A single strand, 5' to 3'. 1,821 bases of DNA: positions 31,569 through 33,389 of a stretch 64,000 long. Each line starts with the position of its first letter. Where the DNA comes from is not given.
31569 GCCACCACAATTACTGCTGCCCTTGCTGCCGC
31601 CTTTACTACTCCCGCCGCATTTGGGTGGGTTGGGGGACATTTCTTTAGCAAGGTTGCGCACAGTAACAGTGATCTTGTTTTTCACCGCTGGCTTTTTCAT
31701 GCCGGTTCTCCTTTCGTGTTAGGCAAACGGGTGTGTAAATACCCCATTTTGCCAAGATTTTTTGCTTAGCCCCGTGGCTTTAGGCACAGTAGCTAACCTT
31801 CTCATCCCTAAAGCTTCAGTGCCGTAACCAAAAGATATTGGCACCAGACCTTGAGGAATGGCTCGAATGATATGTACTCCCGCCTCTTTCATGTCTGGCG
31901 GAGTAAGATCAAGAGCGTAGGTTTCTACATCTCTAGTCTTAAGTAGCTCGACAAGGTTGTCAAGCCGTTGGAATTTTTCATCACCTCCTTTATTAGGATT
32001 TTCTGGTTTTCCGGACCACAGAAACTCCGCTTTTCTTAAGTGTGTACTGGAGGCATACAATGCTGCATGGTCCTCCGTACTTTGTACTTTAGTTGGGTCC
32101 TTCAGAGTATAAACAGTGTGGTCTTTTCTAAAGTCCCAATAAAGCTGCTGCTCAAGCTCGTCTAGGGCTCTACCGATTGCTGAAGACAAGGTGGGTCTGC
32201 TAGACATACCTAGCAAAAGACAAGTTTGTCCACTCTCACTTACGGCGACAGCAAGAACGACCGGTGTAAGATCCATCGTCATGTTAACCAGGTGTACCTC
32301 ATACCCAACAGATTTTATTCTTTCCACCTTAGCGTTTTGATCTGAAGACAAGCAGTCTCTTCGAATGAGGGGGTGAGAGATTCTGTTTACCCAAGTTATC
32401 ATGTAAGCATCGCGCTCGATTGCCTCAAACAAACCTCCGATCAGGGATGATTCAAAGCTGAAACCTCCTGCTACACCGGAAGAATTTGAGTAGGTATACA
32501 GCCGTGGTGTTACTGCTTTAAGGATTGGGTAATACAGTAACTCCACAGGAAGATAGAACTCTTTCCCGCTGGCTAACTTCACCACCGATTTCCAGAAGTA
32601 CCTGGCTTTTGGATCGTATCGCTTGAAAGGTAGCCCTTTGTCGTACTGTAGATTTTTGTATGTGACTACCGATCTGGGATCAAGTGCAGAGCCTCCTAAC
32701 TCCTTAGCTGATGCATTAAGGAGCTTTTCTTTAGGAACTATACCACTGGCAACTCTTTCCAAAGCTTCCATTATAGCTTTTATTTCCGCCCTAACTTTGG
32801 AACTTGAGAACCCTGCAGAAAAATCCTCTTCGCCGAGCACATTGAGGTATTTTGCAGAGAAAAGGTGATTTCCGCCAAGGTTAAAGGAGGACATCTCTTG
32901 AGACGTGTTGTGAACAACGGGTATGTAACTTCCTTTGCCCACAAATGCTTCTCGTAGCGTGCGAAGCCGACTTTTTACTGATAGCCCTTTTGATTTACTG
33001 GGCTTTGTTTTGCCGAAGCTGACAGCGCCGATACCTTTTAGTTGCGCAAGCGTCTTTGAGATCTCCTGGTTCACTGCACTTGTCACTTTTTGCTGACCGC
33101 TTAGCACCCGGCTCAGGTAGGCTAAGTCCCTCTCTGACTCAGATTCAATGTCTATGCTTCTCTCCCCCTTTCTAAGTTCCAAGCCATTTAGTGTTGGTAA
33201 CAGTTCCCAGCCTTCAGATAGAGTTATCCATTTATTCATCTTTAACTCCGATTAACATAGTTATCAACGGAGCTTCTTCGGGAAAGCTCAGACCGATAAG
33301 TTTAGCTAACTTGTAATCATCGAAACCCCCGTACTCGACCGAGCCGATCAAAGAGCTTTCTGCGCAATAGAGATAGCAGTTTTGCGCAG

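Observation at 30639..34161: Compact YcaO / SagB-dehydrogenase RiPP (TOMM/LAP-type) gene cluster in a CPR-like genome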

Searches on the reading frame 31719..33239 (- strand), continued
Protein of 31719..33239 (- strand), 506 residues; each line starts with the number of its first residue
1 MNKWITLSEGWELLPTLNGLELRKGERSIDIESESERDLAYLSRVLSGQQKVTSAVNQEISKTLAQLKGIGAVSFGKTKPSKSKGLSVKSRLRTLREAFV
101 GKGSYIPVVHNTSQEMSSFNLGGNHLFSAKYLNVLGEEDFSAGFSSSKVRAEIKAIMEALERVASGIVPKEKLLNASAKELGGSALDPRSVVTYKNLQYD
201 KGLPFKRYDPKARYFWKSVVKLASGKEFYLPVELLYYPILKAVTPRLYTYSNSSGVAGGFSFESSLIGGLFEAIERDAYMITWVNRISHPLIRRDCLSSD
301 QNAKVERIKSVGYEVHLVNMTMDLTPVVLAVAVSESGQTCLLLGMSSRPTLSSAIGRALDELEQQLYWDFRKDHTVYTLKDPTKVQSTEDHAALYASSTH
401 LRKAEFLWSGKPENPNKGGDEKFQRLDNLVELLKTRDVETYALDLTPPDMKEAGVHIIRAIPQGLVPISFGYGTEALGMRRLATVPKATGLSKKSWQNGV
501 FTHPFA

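Call 57: find_related_loci(query=A1, collection=metagenome_contigs, flank=3000)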
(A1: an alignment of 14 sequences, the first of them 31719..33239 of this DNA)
Query A1 (506 aa) in metagenome_contigs; peptide patterns used: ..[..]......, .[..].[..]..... (x = any residue, [..] = any of these).
600 stretches matched a pattern (row limit reached: there are more); 484 encode a relative of the query (tblastn E <= 1e-3); the best 80 are kept; 80 distinct loci.
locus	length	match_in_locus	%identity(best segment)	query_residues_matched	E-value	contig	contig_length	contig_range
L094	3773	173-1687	47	1-506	1e-163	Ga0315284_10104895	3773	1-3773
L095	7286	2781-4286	43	5-506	7e-126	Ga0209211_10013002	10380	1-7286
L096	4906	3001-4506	43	5-506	8e-127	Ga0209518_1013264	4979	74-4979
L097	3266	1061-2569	42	5-506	3e-123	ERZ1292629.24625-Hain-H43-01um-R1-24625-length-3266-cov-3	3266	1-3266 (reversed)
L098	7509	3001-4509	42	5-506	2e-117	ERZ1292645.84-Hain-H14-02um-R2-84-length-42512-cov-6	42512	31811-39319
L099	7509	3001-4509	42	5-506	4e-117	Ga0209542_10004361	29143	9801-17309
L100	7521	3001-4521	41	1-506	3e-115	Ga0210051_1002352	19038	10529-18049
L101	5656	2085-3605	41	1-506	2e-115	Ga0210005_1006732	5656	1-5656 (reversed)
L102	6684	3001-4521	41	1-506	7e-115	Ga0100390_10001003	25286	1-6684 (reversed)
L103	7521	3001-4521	40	1-506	1e-113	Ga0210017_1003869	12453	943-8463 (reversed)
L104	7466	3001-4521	40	1-506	1e-113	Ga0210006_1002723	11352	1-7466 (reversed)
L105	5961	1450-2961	38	4-506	4e-114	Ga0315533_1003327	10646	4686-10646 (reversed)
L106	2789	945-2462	39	3-506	1e-118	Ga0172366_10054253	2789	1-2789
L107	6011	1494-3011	39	3-506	4e-114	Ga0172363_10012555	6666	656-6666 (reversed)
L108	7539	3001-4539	40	1-506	5e-112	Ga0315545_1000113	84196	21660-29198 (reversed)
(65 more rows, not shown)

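Call 64: search_protein_families(library=ncbifam, proteins=[L009:8002-8739:+, L011:8027-8992:+, L009:4345-4938:+, L009:8814-10358:+], max_evalue=0.01)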
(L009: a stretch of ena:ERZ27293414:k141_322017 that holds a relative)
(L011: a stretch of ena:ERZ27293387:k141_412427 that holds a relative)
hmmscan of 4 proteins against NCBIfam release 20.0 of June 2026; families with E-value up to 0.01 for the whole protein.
L009:8002-8739:+ (245 aa): 21 families
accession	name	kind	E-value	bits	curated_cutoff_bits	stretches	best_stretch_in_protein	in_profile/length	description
NF006395.0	PRK08644.1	equivalog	2e-22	79.9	159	1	15-129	23-137/215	sulfur carrier protein ThiS adenylyltransferase ThiF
TIGR02356.1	adenyl_thiF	equivalog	3.2e-21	75.7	275.25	1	14-164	13-165/203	thiazole biosynthesis adenylyltransferase ThiF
NF058523.1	6A-MBL_cap2_3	equivalog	8e-19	67.6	320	1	13-118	290-398/665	anti-phage 6A-MBL system cap2_3 protein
NF006444.0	PRK08762.1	equivalog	7.9e-14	51.1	449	1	14-124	139-250/387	molybdopterin-synthase adenylyltransferase MoeB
TIGR02354.1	thiF_fam2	equivalog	8.7e-14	51.9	152.2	1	16-124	15-123/200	thiamine biosynthesis protein ThiF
NF004281.0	PRK05690.1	subfamily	5.3e-13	48.8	266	1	15-121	25-132/250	molybdopterin-synthase adenylyltransferase MoeB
NF004111.0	PRK05600.1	equivalog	1.7e-11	43.9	437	1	14-129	33-149/371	ThiF family adenylyltransferase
NF047750.1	SAMPActivE1UbaA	equivalog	2.6e-11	43.4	450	1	14-137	24-148/270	SAMP-activating enzyme E1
TIGR02355.1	moeB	equivalog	5.7e-11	42.2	376.55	1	15-120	17-123/240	molybdopterin-synthase adenylyltransferase MoeB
NF005902.0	PRK07878.1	equivalog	1.7e-09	37.1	647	1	15-120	35-141/392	adenylyltransferase/sulfurtransferase MoeZ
NF006077.0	PRK08223.1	equivalog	5.7e-09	35.3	266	1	3-96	9-104/296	hypothetical protein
NF006204.0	PRK08328.1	equivalog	6.1e-09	35.8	339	1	10-164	15-172/231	hypothetical protein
NF009123.0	PRK12475.1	subfamily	1.8e-07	30.8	510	1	12-155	14-160/338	MoeB/ThiF family adenylyltransferase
NF005901.0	PRK07877.1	equivalog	6.6e-07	27.9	476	1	6-83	91-169/722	Rv1355c family protein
TIGR03736.1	PRTRC_ThiF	hypoth_equivalog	6.1e-06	25.7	144.75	1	48-134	48-129/245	PRTRC system ThiF family protein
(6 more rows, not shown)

L011:8027-8992:+ (321 aa): 2 families
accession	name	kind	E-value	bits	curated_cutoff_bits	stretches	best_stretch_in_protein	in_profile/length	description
TIGR01983.1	UbiG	equivalog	2.2e-06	27.2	102.95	1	127-272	28-163/228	bifunctional 2-polyprenyl-6-hydroxyphenol methylase/3-demethylubiquinol 3-O-methyltransferase UbiG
NF004851.0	PRK06202.1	equivalog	0.00032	20.2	243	1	132-205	44-117/237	hypothetical protein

L009:4345-4938:+ (197 aa): 0 families

L009:8814-10358:+ (514 aa): 5 families
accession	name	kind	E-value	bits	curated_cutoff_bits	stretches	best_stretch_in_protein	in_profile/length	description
NF053551.1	FlxY_rubin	equivalog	2.3e-09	36.5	520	1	41-120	19-94/424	flexirubin biosynthesis putative acyl-CoA ligase FlxY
TIGR02155.1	PA_CoA_ligase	equivalog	9e-07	27.7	646.3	1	43-116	20-90/422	phenylacetate--CoA ligase PaaK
NF041878.1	paak_haloarch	equivalog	2.5e-06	26.4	700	1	41-114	23-93/427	phenylacetate--CoA ligase PaaK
NF045666.1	DVU1553_fam_AMP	equivalog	9.4e-05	21.6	300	0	41-116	33-104/331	DVU_1553 family AMP-dependent CoA ligase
TIGR03335.1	F390_ftsA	equivalog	0.006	15.3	458.7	0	42-116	25-101/445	coenzyme F390 synthetase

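Call 67: search_protein_representatives(alignment_id=A1)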
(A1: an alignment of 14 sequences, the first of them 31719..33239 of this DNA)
Query: 14 sequences, 506 profile positions. Proteins with E-value up to 0.001 (for the whole library): 9706; up to 1e-10: 6590; up to 1e-30: 1526. The best 150 are listed.
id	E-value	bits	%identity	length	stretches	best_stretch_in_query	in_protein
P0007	1.4e-222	756.3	-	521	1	1-506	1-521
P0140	8.0e-222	753.8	-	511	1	1-506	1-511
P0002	2.9e-214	728.9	-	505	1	1-506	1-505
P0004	2.1e-211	719.4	-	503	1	1-506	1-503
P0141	2.9e-189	646.4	-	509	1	2-506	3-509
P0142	8.7e-182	621.7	-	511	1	1-505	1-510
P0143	1.9e-162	557.9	-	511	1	1-505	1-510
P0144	8.1e-152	522.9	-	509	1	1-505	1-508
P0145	2.7e-151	521.2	-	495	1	4-506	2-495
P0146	2.3e-133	462.0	-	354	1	156-506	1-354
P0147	6.1e-109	381.4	-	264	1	239-506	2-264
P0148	1.5e-103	363.6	-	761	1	81-505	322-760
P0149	5.4e-96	338.7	-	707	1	85-505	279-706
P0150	8.0e-82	292.0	-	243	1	1-235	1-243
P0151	9.2e-81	288.5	-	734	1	133-505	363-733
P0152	1.1e-80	288.2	-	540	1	13-505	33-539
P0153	1.3e-77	278.1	-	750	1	106-505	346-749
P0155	2.4e-77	277.2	-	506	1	107-505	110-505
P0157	7.1e-75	269.0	-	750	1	133-506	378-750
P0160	1.1e-74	268.4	-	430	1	131-505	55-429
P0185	2.3e-63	231.1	-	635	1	45-493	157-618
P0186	7.5e-63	229.4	-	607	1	117-506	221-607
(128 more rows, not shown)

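Call 68: search_protein_families(library=pfam, proteins=[P0148, P0149, P0151, P0153, P0157, P0152, P0155, P0160, P0185, P0186], max_evalue=0.001)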
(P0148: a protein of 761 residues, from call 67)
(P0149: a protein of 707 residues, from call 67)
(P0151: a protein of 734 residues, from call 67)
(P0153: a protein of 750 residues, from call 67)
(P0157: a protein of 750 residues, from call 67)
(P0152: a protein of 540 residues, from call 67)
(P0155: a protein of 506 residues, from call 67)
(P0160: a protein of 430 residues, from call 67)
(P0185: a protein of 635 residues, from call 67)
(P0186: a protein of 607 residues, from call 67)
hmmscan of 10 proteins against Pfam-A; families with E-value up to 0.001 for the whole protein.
P0148 (761 aa): 1 family
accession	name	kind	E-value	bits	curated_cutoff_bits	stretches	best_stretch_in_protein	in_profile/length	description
PF02624.21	YcaO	-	3.9e-56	191.2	25.7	1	388-717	2-324/325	YcaO cyclodehydratase, ATP-ad Mg2+-binding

P0149 (707 aa): 1 family
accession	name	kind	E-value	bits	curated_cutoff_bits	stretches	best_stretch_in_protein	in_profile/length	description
PF02624.21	YcaO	-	7.3e-55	187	25.7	1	341-663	2-324/325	YcaO cyclodehydratase, ATP-ad Mg2+-binding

P0151 (734 aa): 2 families
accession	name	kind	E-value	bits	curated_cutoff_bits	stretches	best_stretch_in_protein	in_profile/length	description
PF02624.21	YcaO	-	1.8e-41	143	25.7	1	377-690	7-324/325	YcaO cyclodehydratase, ATP-ad Mg2+-binding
PF00881.29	Nitroreductase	-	3.5e-17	63.5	23.5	1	139-323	1-167/167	Nitroreductase family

P0153 (750 aa): 2 families
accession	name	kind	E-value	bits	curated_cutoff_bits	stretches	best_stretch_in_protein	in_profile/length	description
PF02624.21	YcaO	-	3.6e-47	161.7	25.7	1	384-706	2-324/325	YcaO cyclodehydratase, ATP-ad Mg2+-binding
PF00881.29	Nitroreductase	-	1.3e-11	45.4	23.5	1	141-325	2-166/167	Nitroreductase family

P0157 (750 aa): 2 families
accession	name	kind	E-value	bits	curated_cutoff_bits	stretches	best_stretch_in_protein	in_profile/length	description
PF02624.21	YcaO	-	2.7e-41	142.4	25.7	1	387-706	2-324/325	YcaO cyclodehydratase, ATP-ad Mg2+-binding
PF00881.29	Nitroreductase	-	1.4e-13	51.8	23.5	1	141-337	1-166/167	Nitroreductase family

P0152 (540 aa): 1 family
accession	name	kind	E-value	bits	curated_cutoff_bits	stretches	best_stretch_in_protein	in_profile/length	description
PF02624.21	YcaO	-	3.7e-56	191.2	25.7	1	167-497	2-324/325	YcaO cyclodehydratase, ATP-ad Mg2+-binding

P0155 (506 aa): 2 families
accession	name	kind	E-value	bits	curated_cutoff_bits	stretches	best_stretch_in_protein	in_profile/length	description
PF02624.21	YcaO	-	5.7e-37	128.2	25.7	1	144-462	3-324/325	YcaO cyclodehydratase, ATP-ad Mg2+-binding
PF00881.29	Nitroreductase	-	2.3e-07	31.6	23.5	1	9-94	83-167/167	Nitroreductase family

P0160 (430 aa): 1 family
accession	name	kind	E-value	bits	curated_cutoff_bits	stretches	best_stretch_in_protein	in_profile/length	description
PF02624.21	YcaO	-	4.6e-49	167.9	25.7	1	66-386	2-324/325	YcaO cyclodehydratase, ATP-ad Mg2+-binding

P0185 (635 aa): 1 family
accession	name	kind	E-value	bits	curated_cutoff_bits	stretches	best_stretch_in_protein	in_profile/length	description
PF02624.21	YcaO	-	3e-49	168.5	25.7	1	267-589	9-324/325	YcaO cyclodehydratase, ATP-ad Mg2+-binding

P0186 (607 aa): 1 family
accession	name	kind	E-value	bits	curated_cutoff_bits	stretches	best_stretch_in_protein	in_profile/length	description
PF02624.21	YcaO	-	3.6e-48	165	25.7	1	252-560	2-324/325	YcaO cyclodehydratase, ATP-ad Mg2+-binding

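Call 82: search_protein_families(library=ncbifam, proteins=[L019:3697-4824:+, L019:4821-6131:+, L019:6189-6920:+, L019:3272-3601:+, L019:888-2693:-], max_evalue=0.001)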
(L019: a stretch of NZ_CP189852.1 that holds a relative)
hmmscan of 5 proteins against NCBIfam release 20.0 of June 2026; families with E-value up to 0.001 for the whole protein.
L019:3697-4824:+ (375 aa): 19 families
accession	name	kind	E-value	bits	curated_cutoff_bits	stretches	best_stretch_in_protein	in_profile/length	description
NF006444.0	PRK08762.1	equivalog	1.8e-23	82.8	449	2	124-279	139-293/387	molybdopterin-synthase adenylyltransferase MoeB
NF004281.0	PRK05690.1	subfamily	3.3e-22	78.9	266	1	125-281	25-178/250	molybdopterin-synthase adenylyltransferase MoeB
TIGR02355.1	moeB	equivalog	3.8e-22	78.8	376.55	1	125-280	17-169/240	molybdopterin-synthase adenylyltransferase MoeB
TIGR02356.1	adenyl_thiF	equivalog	6.4e-15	55.1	275.25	1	124-280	13-165/203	thiazole biosynthesis adenylyltransferase ThiF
TIGR03882.1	cyclo_dehyd_2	equivalog_domain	4.9e-14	52.9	36.9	1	252-371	2-117/164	TOMM precursor leader peptide-binding protein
NF047750.1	SAMPActivE1UbaA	equivalog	1.9e-12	47.1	450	1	125-281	25-176/270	SAMP-activating enzyme E1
TIGR02354.1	thiF_fam2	equivalog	5.3e-11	42.8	152.2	1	124-233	13-120/200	thiamine biosynthesis protein ThiF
NF005902.0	PRK07878.1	equivalog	1.3e-09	37.5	647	1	125-271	35-178/392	adenylyltransferase/sulfurtransferase MoeZ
NF006204.0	PRK08328.1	equivalog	1.4e-09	37.9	339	1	124-271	19-164/231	hypothetical protein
NF011425.0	PRK14852.1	equivalog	2.6e-09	35.5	1337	1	115-265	315-464/989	hypothetical protein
TIGR03603.1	cyclo_dehy_ocin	subfamily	3e-09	37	187.65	1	215-371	144-297/319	thiazole/oxazole-forming peptide maturase, SagC family component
NF006395.0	PRK08644.1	equivalog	8.7e-08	32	159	1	123-233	21-129/215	sulfur carrier protein ThiS adenylyltransferase ThiF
NF006077.0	PRK08223.1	equivalog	1.2e-07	31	266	1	116-262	12-157/296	hypothetical protein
NF009123.0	PRK12475.1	subfamily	2.9e-07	30.1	510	1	124-280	16-170/338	MoeB/ThiF family adenylyltransferase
NF005646.0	PRK07411.1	equivalog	5.4e-07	29.1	633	1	125-265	31-168/390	molybdopterin-synthase adenylyltransferase MoeB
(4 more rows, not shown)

L019:4821-6131:+ (436 aa): 4 families
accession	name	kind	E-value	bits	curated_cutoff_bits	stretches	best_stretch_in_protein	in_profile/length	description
TIGR03604.1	TOMM_cyclo_SagD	subfamily_domain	2.8e-97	326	219.25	1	64-435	1-376/377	thiazole/oxazole-forming peptide maturase, SagD family component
TIGR03266.1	methan_mark_1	equivalog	9.5e-37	126.8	365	1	63-382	56-351/376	YcaO-related McrA-glycine thioamidation protein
TIGR00702.1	TIGR00702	domain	5.6e-26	91.5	75.65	1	63-297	52-276/377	YcaO-type kinase domain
NF040716.1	YcaO_for_S12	equivalog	0.0008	18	700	0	175-381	177-377/571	30S ribosomal protein S12 methylthiotransferase accessory factor YcaO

L019:6189-6920:+ (243 aa): 2 families
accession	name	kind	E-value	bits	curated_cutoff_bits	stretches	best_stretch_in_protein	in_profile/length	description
TIGR03605.1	antibiot_sagB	domain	3.3e-39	134.1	78.4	1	76-239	5-172/173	SagB family peptide dehydrogenase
TIGR04511.1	SagB_rel_DH_2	exception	5e-36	124.5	240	1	34-239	156-367/380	putative peptide maturation dehydrogenase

L019:3272-3601:+ (109 aa): 1 family
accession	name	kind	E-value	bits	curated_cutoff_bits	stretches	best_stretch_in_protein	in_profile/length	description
TIGR03601.1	B_an_ocin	subfamily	5.9e-07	30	35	1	52-91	40-81/88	heterocycloanthracin/sonorensin family bacteriocin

L019:888-2693:- (601 aa): 190 families (the best 25 are shown)
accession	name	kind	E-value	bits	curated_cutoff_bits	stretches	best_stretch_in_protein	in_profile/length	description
TIGR02203.1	MsbA_lipidA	equivalog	1.1e-83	281.7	602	1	23-591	14-571/572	lipid A export permease/ATP-binding protein MsbA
TIGR02204.1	MsbA_rel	hypoth_equivalog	1.6e-70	238.4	780.4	1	336-589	326-575/576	ABC transporter, permease/ATP-binding protein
NF010178.0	PRK13657.1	equivalog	3.5e-68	230.5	733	1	278-589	266-570/588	glucan ABC transporter ATP-binding protein/ permease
TIGR03375.1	type_I_sec_LssB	subfamily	3.4e-66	223.9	693.1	1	347-578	465-691/696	type I secretion system permease/ATPase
TIGR00958.1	3a01208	subfamily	3.8e-65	220.5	874.6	1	146-585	281-710/711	antigen peptide transporter 2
TIGR01846.1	type_I_sec_HlyB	subfamily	1.1e-63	215.7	725.55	1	22-589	143-692/694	type I secretion system permease/ATPase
NF045513.1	HepA_fam_ABC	equivalog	2e-62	211.5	725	1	343-589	369-609/610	heterocyst formation ABC transporter subunit HepA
NF008381.0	PRK11176.1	equivalog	1.5e-60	205.2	867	1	258-591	255-581/582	lipid A ABC transporter ATP-binding protein/permease MsbA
TIGR03796.1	NHLM_micro_ABC1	equivalog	2.8e-60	204.3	853.3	1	15-585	150-708/710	NHLP family bacteriocin export ABC transporter peptidase/permease/ATPase subunit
TIGR02857.1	CydD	equivalog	2.6e-59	201.6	435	1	318-561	294-529/529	thiol reductant ABC exporter subunit CydD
TIGR03797.1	NHLM_micro_ABC2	equivalog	5.2e-56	190.5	709.4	1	9-589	126-685/686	NHLP bacteriocin export ABC transporter permease/ATPase subunit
NF052233.1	CphA_assoc_ABC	equivalog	1.8e-55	188.6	880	1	16-593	179-747/766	cyanophycin metabolism-associated ABC transporter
TIGR01192.1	chvA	subfamily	1.3e-54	185.9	585.4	1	279-586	267-567/585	glucan export ABC transporter ATP-binding protein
NF008364.0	PRK11160.1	equivalog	1.4e-54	185.7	630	1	334-586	325-572/575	heme ABC transporter ATP-binding protein/permease CydC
NF008379.0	PRK11174.1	equivalog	3.3e-52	177.9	684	1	358-589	360-584/588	heme ABC transporter permease/ATP-binding protein CydD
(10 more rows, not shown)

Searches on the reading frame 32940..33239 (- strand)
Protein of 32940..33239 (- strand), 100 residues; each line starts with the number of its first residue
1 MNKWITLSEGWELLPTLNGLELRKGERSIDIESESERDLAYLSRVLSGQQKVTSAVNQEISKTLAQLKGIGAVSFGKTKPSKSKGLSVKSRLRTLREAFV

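Call 36: predict_structure(alignment_id=A2)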
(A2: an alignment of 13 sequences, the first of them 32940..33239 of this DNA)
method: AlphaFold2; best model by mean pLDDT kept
length: 100 residues; sequences in the alignment: 13
mean_pLDDT: 82.4   pTM: 0.71
mean pLDDT of the five models: 82.4, 81.9, 81.6, 80.6, 80.5
residues with pLDDT >= 90: 38; 70-90: 43; 50-70: 15; < 50: 4
segments of 3 or more residues with pLDDT < 50: 84-87
pLDDT, mean of each block of 10 residues (from residue 1): 87 87 91 88 90 84 92 90 53 64
secondary structure, 60 per line:
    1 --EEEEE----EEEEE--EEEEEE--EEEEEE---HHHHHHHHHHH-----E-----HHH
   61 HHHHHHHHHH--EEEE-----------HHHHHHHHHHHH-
elements in order: E3-7 E12-16 E19-24 E27-32 H36-46 H58-70 E73-76 H88-99
